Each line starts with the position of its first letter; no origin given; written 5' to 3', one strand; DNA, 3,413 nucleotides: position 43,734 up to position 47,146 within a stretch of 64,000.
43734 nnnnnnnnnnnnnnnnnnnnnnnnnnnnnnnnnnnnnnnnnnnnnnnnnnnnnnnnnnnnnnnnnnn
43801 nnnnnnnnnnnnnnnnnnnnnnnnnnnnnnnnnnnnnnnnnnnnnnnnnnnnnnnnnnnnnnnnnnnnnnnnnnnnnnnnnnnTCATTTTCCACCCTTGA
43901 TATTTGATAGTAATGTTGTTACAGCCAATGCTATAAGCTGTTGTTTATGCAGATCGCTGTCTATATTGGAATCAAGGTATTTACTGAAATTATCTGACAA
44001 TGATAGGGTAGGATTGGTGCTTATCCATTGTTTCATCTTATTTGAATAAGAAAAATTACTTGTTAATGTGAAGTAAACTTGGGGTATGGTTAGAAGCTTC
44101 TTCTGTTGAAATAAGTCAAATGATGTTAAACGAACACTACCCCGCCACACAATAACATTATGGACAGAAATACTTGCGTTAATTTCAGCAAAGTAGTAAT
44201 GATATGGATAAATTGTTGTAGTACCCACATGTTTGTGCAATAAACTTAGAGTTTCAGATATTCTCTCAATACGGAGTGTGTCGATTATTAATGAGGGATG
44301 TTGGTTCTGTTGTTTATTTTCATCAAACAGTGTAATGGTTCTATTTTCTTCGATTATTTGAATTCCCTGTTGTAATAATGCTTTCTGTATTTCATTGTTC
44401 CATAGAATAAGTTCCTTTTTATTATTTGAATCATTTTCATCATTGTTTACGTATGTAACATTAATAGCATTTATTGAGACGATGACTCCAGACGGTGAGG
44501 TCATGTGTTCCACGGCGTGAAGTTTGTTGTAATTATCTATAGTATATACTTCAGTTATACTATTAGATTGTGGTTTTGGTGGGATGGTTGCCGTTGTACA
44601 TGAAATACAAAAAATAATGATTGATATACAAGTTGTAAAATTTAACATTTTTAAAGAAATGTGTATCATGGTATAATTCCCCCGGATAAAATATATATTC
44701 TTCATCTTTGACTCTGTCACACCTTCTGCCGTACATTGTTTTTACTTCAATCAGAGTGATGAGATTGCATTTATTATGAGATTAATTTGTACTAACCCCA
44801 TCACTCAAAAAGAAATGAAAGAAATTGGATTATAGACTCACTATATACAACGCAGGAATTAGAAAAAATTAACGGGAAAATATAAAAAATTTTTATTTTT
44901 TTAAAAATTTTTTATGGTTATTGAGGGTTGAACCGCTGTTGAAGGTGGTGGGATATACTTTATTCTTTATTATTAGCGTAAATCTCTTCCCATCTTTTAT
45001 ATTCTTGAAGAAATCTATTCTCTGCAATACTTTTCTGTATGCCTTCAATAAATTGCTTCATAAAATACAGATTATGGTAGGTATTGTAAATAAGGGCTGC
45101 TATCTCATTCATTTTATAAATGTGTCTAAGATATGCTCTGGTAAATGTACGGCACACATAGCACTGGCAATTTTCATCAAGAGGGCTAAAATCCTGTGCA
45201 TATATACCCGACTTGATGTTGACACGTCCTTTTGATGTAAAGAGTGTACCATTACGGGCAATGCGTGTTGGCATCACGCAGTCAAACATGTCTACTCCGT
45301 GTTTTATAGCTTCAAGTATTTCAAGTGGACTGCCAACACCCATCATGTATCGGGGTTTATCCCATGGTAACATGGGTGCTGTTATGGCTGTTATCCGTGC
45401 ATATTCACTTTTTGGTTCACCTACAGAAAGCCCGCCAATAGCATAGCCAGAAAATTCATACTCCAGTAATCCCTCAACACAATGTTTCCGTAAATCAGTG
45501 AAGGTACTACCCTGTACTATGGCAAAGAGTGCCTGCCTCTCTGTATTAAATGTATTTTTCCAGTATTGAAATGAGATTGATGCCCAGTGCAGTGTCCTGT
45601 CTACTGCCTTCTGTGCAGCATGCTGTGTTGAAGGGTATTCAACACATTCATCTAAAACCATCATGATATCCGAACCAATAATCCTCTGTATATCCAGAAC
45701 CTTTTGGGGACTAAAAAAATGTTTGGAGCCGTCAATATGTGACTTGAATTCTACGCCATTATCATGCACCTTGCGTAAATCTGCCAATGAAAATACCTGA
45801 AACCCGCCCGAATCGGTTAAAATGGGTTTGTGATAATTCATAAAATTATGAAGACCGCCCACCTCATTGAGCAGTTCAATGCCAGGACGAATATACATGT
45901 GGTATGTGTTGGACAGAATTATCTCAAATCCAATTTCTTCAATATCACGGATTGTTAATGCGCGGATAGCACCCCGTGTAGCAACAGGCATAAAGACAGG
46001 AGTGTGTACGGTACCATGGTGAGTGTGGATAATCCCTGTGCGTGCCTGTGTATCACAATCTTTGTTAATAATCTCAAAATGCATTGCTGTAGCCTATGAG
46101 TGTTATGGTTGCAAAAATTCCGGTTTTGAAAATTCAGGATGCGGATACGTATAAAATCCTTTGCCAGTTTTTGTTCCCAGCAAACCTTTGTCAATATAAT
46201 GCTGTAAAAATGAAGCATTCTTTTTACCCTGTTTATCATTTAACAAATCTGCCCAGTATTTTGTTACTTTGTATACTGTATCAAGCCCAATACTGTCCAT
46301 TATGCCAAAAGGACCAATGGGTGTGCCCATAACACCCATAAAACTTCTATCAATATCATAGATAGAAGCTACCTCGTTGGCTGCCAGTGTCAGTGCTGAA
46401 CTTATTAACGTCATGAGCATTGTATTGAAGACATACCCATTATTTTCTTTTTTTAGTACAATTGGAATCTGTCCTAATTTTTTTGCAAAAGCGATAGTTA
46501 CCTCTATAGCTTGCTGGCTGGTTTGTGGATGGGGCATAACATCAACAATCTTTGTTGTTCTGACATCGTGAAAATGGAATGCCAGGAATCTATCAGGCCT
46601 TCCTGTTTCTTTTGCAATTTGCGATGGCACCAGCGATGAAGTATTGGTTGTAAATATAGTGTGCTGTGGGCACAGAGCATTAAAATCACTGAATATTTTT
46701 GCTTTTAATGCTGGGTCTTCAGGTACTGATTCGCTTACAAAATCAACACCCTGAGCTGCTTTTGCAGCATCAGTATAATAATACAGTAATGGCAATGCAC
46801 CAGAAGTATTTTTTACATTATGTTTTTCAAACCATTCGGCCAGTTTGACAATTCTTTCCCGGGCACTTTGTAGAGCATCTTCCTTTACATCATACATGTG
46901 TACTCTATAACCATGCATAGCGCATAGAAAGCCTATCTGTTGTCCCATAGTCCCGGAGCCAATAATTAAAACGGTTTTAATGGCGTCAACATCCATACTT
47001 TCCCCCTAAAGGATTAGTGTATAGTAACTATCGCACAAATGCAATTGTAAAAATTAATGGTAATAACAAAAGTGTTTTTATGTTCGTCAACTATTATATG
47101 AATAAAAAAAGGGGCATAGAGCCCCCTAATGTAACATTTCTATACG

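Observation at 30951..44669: Nine-gene, translationally coupled efflux-like operon with five accessory lipoproteins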

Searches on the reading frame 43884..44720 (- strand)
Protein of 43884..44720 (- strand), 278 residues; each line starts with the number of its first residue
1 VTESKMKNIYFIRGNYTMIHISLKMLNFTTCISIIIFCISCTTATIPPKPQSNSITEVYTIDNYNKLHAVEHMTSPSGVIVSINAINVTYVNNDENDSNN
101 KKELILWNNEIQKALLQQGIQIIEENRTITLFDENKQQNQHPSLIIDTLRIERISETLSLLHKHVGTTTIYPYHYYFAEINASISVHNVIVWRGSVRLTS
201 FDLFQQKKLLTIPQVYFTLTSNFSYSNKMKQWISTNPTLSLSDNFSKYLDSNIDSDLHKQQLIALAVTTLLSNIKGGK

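Call 4: search_protein_families(library=pfam, proteins=[window:43884-44720:-], max_evalue=0.01)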
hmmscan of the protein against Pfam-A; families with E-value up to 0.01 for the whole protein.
window:43884-44720:- (278 aa): 0 families

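Call 5: search_protein_families(library=ncbifam, proteins=[window:43884-44720:-], max_evalue=0.01)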
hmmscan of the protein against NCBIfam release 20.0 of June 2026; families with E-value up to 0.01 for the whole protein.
window:43884-44720:- (278 aa): 0 families

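Call 23: find_homologous_proteins(query=window:43884-44669:-)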
Query window:43884-44669:- (261 aa): 6 proteins with E <= 0.001 among 513 candidates.
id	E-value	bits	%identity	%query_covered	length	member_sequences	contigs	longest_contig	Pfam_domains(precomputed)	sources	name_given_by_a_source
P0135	8.9e-166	567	100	100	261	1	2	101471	-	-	-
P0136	1.7e-135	468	84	99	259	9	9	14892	-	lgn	-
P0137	2.0e-134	464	86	92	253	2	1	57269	-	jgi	jgi:hypothetical protein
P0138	5.0e-95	335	63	95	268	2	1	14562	-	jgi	-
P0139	2.6e-94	333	62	95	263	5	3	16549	-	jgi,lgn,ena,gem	jgi:hypothetical protein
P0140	2.0e-69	252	73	64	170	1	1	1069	-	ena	-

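Call 51: predict_structure(alignment_id=A3)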
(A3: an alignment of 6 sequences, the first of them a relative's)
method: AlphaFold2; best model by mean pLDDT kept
length: 261 residues; sequences in the alignment: 6
mean_pLDDT: 39.2   pTM: 0.34
mean pLDDT of the five models: 39.2, 35.2, 35.1, 33.6, 32.0
residues with pLDDT >= 90: 0; 70-90: 0; 50-70: 71; < 50: 190
segments of 3 or more residues with pLDDT < 50: 1-124, 185-207, 209-236, 256-261
pLDDT, mean of each block of 10 residues (from residue 1): 35 35 27 25 25 24 24 27 34 36 28 34 50 58 51 55 54 52 44 34 43 44 39 46 51 45 29
secondary structure, 60 per line:
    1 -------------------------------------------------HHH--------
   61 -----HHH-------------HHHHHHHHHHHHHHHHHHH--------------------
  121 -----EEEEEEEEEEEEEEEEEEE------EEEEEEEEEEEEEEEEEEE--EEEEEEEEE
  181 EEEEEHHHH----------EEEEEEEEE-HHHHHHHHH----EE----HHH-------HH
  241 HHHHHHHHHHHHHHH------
elements in order: H82-100 E126-144 E151-169 E172-185 H186-189 E200-208 H210-218 H239-255

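Call 74: search_protein_representatives(alignment_id=A3)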
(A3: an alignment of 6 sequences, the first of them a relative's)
Query: 6 sequences, 261 profile positions. Proteins with E-value up to 0.001 (for the whole library): 16; up to 1e-10: 13; up to 1e-30: 4. The best 16 are listed.
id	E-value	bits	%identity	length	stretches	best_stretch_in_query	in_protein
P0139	2.1e-147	505.7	-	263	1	1-261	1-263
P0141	7.4e-73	261.3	-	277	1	8-260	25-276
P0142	1.1e-54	201.7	-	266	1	7-259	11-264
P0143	2.7e-47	177.5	-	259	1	7-260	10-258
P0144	3.1e-24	102.0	-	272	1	13-259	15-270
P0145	9.1e-23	97.2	-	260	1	15-259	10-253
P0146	3.1e-21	92.1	-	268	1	13-258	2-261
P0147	1.8e-19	86.3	-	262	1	30-253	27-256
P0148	1.5e-14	70.3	-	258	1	14-259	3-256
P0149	6.4e-14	68.2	-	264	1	13-258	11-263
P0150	1.1e-13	67.4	-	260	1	9-254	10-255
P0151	2.6e-13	66.2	-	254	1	8-258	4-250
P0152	8.4e-12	61.2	-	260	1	89-253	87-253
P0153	4.0e-10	55.7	-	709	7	191-219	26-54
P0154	5.5e-05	38.9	-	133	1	159-257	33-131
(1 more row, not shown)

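Call 76: search_protein_families(library=pfam, proteins=[P0141, P0144, P0145, P0147, P0149, P0150, P0151, P0152], max_evalue=0.1)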
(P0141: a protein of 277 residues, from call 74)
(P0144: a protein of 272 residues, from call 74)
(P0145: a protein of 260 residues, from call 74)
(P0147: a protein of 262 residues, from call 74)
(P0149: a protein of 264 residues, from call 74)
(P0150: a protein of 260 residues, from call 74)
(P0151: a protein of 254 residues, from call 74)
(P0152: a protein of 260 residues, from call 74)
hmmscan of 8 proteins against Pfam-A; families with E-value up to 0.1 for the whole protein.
P0141 (277 aa): 2 families
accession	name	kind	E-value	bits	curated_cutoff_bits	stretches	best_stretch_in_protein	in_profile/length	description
PF23228.1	zf_PCFS4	-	0.0046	17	27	1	211-263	14-63/69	PCFS4 zinc finger domain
PF11909.13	NdhN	-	0.079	13.1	25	0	77-112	79-114/153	NADH-quinone oxidoreductase cyanobacterial subunit N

P0144 (272 aa): 0 families

P0145 (260 aa): 0 families

P0147 (262 aa): 0 families

P0149 (264 aa): 1 family
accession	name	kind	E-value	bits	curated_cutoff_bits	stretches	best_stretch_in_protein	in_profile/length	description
PF08666.17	SAF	-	0.054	14.5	21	0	74-97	10-32/63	SAF domain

P0150 (260 aa): 0 families

P0151 (254 aa): 0 families

P0152 (260 aa): 0 families

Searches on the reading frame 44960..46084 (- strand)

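Call 84: search_protein_families(library=pfam, proteins=[window:44960-46084:-], max_evalue=0.00001)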
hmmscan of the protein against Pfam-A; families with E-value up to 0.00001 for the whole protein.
window:44960-46084:- (374 aa): 1 family
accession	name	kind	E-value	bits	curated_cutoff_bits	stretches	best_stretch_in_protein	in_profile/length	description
PF01702.25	TGT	-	6.9e-154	512.6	26.3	1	13-369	2-355/357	Queuine tRNA-ribosyltransferase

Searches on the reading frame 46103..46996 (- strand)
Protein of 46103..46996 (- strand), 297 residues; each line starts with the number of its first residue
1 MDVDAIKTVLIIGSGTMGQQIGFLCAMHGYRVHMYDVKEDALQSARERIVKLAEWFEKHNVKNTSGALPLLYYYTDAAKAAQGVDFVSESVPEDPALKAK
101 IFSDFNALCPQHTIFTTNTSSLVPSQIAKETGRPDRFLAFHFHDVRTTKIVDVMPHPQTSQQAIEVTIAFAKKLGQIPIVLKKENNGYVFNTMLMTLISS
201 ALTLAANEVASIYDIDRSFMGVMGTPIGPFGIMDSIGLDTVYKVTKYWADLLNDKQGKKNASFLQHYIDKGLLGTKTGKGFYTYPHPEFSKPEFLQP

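Call 84: search_protein_families(library=pfam, proteins=[window:46103-46996:-], max_evalue=0.00001)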
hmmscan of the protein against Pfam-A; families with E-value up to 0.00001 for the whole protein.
window:46103-46996:- (297 aa): 3 families
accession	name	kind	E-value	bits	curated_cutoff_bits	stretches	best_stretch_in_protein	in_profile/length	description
PF02737.24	3HCDH_N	-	1.9e-46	158.7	22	1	8-182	1-178/180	3-hydroxyacyl-CoA dehydrogenase, NAD binding domain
PF00725.27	3HCDH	-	5.5e-22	78.5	22.1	1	187-284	1-97/97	3-hydroxyacyl-CoA dehydrogenase, C-terminal domain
PF03446.21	NAD_binding_2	-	9.2e-06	26.2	21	0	10-114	3-89/161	NAD binding domain of 6-phosphogluconate dehydrogenase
